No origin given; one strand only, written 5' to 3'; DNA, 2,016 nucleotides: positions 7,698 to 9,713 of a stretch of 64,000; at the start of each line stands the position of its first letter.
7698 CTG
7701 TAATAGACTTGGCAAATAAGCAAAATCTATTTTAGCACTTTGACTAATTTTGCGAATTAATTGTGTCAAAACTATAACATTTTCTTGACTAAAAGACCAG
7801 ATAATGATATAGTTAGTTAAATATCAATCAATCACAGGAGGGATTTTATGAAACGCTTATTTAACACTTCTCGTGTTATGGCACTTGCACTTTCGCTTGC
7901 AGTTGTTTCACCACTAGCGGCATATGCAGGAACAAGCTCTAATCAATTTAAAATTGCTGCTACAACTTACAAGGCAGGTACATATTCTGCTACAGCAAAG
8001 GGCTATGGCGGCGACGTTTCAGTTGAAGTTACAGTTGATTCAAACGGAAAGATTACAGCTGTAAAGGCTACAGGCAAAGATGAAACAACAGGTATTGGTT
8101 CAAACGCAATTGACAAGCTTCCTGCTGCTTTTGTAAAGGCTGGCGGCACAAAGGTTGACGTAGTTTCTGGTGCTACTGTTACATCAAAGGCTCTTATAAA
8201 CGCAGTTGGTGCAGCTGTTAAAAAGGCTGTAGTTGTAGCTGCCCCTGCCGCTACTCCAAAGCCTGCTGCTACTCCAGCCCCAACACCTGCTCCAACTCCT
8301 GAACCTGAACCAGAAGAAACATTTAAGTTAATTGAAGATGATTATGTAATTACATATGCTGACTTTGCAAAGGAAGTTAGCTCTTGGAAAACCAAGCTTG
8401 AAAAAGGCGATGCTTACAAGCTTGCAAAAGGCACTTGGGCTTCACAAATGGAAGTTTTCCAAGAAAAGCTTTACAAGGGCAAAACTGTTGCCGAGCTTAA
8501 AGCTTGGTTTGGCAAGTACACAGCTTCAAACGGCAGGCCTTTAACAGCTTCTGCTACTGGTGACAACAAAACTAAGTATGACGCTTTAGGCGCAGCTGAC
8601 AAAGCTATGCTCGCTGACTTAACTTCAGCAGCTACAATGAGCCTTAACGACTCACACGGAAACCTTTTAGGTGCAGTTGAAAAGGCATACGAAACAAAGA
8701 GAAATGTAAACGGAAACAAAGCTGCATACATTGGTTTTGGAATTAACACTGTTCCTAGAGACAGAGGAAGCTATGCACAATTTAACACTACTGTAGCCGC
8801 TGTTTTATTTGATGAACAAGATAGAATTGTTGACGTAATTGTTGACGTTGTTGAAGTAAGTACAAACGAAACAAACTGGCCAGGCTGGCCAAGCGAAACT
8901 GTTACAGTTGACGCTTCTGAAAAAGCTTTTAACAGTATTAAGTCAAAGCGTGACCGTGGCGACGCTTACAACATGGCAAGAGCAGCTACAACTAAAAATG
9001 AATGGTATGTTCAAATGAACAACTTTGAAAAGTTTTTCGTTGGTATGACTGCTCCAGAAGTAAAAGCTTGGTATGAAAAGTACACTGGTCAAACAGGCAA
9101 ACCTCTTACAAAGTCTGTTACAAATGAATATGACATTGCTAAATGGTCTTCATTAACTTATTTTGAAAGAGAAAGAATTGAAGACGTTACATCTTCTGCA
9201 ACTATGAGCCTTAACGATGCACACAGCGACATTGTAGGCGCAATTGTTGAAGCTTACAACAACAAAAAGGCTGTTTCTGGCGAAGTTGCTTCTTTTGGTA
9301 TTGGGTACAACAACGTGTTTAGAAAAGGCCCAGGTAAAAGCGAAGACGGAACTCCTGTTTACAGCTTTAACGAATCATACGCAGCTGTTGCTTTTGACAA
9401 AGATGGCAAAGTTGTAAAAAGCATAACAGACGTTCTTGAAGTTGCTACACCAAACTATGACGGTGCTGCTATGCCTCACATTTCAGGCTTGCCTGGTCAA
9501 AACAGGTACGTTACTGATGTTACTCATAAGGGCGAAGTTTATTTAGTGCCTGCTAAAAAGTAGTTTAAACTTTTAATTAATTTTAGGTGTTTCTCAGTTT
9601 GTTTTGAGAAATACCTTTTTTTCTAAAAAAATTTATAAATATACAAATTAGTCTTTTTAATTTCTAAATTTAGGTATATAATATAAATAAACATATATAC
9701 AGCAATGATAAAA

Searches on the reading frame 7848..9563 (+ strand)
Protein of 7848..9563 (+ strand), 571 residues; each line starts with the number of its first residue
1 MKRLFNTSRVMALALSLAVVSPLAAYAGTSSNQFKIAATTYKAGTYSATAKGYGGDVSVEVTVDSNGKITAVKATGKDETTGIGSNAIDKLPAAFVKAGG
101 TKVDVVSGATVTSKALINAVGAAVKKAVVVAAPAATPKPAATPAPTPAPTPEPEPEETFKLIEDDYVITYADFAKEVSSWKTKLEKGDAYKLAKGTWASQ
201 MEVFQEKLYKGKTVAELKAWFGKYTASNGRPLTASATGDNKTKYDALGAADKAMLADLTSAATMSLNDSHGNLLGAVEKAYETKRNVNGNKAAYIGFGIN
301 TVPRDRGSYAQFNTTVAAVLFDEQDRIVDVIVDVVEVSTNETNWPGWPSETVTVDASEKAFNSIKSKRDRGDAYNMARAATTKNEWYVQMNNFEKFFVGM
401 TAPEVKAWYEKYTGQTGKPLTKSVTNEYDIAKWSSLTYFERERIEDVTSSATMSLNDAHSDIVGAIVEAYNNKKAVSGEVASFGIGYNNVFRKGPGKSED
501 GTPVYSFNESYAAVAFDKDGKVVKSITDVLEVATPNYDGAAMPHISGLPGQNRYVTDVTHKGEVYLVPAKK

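Call 49: search_protein_families(library=pfam, proteins=[window:7848-9563:+], max_evalue=0.00001)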
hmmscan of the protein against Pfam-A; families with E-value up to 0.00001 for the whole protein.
window:7848-9563:+ (571 aa): 1 family
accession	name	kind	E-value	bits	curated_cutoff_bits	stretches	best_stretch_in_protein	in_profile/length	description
PF04205.19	FMN_bind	-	3.3e-15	56.9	22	1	52-125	1-77/77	FMN-binding domain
